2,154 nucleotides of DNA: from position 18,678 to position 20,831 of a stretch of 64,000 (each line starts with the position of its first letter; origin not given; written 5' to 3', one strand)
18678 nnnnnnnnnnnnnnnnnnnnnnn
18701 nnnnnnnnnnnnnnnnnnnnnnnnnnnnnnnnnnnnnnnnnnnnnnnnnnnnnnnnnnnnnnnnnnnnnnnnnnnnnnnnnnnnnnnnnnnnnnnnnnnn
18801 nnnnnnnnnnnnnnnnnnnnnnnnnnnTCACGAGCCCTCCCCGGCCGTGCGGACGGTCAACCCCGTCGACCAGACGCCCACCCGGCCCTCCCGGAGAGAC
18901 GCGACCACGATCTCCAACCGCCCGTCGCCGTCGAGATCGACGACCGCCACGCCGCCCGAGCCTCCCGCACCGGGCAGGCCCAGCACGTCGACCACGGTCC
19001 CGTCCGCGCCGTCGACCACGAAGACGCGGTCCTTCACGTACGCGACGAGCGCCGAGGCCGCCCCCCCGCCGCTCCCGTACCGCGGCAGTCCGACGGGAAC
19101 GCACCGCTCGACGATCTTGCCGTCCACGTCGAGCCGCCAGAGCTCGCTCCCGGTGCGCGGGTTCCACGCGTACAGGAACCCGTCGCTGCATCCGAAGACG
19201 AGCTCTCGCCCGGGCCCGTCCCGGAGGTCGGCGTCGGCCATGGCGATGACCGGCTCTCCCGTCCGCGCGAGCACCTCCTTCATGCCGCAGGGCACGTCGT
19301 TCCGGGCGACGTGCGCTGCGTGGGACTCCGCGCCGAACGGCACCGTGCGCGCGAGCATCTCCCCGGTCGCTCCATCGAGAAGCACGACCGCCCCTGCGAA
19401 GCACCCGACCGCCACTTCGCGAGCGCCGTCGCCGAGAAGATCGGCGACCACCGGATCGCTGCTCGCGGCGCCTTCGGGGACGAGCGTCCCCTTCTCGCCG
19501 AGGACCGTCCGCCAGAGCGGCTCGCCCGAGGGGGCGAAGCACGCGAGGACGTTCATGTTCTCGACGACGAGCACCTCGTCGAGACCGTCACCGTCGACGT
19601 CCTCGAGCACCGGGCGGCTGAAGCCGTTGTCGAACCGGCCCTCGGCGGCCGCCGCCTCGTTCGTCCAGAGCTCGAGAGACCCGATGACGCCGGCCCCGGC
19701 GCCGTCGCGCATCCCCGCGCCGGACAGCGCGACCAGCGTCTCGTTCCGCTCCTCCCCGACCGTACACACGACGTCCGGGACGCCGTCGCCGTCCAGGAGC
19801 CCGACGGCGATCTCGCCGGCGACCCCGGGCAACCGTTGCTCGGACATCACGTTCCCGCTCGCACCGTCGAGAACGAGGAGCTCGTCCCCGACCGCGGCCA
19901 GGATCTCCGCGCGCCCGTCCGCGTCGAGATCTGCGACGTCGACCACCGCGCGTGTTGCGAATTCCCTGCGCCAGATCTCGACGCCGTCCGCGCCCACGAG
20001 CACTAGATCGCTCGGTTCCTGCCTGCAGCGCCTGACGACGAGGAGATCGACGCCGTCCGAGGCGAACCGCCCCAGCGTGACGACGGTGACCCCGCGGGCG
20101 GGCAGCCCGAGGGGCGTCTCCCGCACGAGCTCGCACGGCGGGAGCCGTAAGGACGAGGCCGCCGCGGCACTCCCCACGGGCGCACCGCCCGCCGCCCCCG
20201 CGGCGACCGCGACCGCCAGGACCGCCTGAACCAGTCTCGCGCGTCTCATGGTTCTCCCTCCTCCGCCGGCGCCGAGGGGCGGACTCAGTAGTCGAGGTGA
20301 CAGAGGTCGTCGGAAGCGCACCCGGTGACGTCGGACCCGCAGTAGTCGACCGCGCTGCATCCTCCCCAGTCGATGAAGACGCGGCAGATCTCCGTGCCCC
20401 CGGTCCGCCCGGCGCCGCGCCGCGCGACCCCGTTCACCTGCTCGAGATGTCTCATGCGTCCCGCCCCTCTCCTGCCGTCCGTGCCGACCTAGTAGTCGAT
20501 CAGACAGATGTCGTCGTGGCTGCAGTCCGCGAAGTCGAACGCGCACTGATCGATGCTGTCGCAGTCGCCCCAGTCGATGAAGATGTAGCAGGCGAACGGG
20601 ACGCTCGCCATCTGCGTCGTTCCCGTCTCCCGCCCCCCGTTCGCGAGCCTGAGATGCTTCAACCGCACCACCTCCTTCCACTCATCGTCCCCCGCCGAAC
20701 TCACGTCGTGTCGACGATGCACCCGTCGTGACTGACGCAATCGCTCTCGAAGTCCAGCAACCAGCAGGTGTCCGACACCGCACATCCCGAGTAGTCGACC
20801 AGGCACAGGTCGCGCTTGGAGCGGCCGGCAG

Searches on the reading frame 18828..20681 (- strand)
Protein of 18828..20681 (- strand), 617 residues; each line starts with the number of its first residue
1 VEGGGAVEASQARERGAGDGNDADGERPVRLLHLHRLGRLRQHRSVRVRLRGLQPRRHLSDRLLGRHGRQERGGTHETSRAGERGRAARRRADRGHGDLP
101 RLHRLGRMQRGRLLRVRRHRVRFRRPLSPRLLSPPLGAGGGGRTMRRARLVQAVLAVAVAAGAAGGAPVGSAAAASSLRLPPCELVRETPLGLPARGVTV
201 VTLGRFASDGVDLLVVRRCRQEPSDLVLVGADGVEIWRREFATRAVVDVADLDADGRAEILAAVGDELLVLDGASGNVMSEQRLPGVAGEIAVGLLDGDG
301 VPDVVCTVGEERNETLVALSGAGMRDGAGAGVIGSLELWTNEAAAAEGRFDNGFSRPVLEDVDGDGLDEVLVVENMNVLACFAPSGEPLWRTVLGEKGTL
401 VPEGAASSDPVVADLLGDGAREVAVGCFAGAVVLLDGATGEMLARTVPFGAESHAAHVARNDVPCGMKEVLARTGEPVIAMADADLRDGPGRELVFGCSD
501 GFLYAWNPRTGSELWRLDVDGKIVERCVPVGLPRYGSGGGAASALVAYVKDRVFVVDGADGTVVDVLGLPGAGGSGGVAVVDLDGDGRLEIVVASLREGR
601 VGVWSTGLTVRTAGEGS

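Call 51: search_protein_families(library=pfam, proteins=[window:18828-20681:-], max_evalue=0.0001)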
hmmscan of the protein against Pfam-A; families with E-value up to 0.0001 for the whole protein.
window:18828-20681:- (617 aa): 4 families
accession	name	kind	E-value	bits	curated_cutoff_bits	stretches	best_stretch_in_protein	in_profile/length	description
PF13517.12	FG-GAP_3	-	1.2e-14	55.1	26.9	0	552-593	19-61/61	FG-GAP-like repeat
PF01839.29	FG-GAP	-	5.5e-09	36.2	22.1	0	578-598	5-25/37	FG-GAP repeat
PF13360.13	PQQ_2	-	3.3e-08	33.9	27.6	0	225-446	44-195/233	Outer membrane protein assembly factor BamB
PF13570.13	Beta-prop_ACSF4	-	7.3e-06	26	133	0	493-571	228-302/329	Beta-alanine-activating enzyme, beta-propeller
